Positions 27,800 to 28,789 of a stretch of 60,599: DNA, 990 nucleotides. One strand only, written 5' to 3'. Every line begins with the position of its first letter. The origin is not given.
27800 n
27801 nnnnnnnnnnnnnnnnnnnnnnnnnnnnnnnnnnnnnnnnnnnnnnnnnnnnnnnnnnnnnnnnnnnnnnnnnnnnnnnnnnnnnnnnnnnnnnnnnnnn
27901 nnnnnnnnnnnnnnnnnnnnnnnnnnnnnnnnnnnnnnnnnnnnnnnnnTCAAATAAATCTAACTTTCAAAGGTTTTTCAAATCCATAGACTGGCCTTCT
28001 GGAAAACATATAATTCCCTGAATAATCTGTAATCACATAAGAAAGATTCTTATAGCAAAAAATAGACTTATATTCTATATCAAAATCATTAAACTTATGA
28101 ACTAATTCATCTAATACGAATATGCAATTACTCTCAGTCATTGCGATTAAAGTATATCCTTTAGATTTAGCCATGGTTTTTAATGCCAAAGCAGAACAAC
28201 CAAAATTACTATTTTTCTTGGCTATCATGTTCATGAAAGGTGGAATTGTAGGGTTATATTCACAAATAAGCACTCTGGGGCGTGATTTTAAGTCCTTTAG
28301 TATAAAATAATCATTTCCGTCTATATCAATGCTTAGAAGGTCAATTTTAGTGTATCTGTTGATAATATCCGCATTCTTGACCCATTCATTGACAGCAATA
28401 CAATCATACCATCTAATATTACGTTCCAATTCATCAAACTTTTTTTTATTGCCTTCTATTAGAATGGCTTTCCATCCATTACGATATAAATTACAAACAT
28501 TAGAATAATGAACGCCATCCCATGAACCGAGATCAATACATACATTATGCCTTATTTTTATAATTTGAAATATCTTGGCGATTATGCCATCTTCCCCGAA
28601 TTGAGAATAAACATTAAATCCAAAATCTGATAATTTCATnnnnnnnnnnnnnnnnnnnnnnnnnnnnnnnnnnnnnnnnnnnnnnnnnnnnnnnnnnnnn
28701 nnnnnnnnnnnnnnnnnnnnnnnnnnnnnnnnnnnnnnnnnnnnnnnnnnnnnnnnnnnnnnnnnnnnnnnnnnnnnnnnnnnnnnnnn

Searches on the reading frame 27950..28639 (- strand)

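Call 99: search_protein_families(library=pfam, proteins=[window:27950-28639:-], max_evalue=0.01)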
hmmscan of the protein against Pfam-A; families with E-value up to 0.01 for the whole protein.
window:27950-28639:- (229 aa): 1 family
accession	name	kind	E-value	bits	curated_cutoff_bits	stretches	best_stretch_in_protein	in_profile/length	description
PF05050.19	Methyltransf_21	-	1.4e-06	28.9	22.7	1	93-137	106-156/173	Methyltransferase FkbM domain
